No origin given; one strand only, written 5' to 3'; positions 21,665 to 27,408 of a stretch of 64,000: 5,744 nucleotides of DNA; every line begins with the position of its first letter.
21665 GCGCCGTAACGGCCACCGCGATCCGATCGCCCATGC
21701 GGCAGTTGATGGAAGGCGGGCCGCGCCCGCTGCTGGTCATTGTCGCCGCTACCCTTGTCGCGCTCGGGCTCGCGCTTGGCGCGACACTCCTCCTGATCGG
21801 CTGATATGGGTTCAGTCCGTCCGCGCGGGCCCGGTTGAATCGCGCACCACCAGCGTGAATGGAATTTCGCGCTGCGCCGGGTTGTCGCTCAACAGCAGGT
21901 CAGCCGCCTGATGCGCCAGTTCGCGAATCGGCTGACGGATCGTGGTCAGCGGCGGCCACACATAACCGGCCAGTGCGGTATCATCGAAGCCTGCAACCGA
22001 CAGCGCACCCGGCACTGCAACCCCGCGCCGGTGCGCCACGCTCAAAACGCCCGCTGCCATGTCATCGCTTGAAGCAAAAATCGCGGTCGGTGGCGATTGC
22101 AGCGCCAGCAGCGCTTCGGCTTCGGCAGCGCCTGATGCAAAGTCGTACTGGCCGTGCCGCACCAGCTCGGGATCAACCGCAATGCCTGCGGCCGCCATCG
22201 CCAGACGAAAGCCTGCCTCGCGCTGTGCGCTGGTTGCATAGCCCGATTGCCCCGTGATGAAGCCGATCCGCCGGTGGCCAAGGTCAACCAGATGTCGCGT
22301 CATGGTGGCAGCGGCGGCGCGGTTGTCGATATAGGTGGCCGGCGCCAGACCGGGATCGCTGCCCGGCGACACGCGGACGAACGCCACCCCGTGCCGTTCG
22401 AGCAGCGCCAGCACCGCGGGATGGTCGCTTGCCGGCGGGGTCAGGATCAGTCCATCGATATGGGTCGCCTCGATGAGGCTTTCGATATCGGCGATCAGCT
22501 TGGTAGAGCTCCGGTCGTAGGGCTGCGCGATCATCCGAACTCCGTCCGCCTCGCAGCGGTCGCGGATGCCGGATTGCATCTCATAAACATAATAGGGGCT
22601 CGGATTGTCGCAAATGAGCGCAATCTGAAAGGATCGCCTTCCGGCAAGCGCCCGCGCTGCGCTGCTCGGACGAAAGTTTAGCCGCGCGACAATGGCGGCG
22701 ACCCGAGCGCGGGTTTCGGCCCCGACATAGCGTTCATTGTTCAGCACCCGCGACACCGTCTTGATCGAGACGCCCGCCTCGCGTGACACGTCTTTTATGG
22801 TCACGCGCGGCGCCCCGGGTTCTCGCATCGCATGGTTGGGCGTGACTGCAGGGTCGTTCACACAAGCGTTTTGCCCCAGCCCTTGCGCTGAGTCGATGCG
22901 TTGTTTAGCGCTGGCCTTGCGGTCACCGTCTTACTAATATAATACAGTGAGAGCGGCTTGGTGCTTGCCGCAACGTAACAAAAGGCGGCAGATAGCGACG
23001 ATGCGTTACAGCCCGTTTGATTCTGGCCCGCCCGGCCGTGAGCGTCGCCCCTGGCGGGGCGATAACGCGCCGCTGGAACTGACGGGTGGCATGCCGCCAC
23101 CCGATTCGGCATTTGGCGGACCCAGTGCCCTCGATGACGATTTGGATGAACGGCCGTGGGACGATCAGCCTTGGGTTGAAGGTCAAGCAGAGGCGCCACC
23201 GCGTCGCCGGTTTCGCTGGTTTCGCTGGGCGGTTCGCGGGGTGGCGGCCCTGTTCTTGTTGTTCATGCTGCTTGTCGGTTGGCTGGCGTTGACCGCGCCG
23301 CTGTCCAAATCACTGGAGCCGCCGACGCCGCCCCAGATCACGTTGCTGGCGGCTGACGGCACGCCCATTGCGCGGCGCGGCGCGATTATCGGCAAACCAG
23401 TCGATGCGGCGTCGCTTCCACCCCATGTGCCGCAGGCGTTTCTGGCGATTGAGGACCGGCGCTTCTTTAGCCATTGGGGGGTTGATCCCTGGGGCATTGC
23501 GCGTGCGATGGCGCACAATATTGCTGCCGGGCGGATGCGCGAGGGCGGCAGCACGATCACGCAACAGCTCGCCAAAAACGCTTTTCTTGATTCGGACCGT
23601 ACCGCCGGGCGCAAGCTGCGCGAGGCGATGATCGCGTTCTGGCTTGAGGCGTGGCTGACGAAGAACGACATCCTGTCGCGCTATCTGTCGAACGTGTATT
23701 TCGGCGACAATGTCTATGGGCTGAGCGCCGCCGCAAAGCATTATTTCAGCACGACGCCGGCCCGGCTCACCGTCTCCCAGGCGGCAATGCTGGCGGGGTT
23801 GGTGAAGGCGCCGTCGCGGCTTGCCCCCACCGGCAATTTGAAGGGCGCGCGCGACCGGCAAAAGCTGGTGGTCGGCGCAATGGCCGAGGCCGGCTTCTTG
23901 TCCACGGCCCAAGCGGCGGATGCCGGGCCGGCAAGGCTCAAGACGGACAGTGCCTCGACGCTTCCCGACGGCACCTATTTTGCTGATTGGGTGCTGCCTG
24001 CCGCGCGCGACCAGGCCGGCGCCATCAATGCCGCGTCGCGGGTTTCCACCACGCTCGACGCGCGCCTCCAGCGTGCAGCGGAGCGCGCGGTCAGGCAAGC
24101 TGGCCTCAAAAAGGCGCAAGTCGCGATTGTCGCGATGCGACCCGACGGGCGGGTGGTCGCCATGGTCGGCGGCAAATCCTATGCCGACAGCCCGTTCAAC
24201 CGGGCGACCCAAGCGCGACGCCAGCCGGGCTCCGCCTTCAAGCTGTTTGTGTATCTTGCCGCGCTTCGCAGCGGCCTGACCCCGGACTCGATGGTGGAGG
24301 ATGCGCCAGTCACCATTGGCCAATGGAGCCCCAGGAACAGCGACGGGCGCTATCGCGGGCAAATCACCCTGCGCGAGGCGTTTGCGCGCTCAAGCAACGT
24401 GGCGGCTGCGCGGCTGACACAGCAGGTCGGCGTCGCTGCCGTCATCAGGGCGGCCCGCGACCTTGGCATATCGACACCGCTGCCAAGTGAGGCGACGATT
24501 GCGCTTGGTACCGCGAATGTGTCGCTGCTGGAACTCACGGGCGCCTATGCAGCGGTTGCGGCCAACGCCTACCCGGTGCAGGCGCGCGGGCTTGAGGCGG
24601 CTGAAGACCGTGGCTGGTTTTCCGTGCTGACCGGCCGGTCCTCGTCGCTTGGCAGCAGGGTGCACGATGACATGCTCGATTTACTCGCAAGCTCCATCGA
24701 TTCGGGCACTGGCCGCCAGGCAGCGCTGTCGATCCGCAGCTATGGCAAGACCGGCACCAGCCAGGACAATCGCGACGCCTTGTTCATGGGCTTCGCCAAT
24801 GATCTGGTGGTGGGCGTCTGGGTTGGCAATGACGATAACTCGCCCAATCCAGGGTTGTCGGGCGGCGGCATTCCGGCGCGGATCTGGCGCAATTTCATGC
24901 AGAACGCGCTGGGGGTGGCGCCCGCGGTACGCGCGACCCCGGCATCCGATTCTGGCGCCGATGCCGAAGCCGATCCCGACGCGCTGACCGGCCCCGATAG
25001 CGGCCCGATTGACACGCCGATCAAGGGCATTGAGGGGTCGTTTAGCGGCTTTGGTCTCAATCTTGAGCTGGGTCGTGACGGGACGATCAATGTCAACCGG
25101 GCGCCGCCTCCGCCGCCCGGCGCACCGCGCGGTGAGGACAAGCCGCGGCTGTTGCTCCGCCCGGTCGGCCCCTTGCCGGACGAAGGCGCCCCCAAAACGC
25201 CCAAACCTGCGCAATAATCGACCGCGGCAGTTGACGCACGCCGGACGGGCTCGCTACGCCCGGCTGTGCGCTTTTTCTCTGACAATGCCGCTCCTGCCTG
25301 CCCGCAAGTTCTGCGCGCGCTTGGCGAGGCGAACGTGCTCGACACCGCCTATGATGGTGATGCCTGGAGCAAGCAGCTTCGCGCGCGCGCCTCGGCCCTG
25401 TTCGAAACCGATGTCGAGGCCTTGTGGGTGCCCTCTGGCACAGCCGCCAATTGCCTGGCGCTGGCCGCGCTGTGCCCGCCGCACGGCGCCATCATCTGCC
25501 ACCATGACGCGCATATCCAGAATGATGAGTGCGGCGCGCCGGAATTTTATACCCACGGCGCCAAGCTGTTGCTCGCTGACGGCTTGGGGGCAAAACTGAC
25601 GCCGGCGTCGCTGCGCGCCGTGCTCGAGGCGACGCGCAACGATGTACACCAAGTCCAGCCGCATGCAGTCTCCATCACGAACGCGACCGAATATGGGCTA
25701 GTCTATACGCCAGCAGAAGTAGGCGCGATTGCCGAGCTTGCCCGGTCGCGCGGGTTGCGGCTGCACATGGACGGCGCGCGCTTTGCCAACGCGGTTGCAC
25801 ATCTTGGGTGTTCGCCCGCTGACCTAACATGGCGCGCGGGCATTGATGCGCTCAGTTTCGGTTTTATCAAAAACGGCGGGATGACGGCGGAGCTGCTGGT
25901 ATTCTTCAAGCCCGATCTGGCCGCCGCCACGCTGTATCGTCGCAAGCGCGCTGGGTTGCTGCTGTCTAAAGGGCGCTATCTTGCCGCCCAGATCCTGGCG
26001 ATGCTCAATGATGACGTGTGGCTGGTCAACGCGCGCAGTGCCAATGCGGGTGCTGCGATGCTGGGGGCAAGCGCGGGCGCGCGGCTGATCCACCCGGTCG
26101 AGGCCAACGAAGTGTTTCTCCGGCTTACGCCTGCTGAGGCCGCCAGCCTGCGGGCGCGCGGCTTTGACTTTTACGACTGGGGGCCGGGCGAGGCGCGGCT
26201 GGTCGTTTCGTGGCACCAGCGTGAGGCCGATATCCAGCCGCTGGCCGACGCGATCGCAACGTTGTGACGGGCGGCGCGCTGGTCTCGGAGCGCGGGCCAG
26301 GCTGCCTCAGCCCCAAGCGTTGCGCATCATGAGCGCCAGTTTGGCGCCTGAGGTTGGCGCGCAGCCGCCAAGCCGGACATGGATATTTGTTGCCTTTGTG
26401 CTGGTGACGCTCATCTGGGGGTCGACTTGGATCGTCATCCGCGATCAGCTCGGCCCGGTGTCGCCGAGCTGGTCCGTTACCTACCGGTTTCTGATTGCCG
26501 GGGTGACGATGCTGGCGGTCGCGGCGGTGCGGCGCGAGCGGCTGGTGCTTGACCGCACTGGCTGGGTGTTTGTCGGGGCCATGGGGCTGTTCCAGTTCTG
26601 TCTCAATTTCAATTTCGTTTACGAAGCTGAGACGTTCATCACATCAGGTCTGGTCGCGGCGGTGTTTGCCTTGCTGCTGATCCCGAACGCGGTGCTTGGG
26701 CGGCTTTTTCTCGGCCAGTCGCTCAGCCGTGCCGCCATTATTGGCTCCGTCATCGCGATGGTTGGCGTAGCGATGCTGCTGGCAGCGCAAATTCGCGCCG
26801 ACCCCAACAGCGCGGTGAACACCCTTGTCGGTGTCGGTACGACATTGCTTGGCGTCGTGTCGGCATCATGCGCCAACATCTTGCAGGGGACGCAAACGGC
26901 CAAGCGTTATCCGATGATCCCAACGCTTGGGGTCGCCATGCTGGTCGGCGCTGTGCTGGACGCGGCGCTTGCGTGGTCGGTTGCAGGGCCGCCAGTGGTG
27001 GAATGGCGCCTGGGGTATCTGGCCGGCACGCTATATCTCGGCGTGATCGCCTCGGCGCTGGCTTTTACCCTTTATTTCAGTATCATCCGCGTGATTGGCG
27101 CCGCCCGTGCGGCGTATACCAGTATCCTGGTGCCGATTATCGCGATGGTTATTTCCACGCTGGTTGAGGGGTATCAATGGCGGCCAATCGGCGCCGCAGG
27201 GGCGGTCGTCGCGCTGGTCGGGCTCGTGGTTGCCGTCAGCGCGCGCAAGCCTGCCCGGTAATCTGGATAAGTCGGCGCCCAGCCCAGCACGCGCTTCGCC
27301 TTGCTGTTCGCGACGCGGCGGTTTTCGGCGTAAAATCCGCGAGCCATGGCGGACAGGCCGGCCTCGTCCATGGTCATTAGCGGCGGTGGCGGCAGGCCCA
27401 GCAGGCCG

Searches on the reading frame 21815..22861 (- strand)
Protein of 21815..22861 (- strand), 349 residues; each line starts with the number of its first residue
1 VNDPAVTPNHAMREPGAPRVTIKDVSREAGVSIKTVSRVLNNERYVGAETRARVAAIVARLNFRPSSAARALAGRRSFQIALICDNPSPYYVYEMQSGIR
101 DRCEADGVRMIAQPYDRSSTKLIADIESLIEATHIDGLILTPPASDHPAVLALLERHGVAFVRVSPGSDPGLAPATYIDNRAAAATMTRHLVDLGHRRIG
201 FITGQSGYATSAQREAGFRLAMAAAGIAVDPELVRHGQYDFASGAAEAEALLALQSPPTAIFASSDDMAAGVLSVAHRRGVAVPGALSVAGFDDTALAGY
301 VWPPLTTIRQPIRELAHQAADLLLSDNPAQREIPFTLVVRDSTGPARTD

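Call 25: search_protein_families(library=pfam, proteins=[window:21815-22861:-], max_evalue=0.001)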
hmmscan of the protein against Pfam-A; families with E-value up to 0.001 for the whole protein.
window:21815-22861:- (349 aa): 4 families
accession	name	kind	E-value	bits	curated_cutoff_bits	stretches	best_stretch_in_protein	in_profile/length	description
PF13377.12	Peripla_BP_3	-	1.1e-41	143.1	26.5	1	189-343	2-167/167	Periplasmic binding protein-like domain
PF00532.27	Peripla_BP_1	-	8e-25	88.3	22.2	1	82-331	7-265/281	Periplasmic binding proteins and sugar binding domain of LacI family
PF00356.27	LacI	-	4.8e-18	65.1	27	1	21-66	1-46/46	Bacterial regulatory proteins, lacI family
PF13407.12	Peripla_BP_4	-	3.8e-12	46.7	35.1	1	81-296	2-220/258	Periplasmic binding protein domain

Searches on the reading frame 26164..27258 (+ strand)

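Call 25: search_protein_families(library=pfam, proteins=[window:26164-27258:+], max_evalue=0.001)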
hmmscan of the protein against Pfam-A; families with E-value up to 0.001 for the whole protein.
window:26164-27258:+ (365 aa): 2 families
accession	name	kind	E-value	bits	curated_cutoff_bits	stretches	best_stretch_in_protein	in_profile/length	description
PF00892.27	EamA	-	2.9e-29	102.5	28.2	2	74-206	3-134/135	EamA-like transporter family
PF06027.18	SLC35F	-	3.4e-05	24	21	0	123-356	63-296/299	Solute carrier family 35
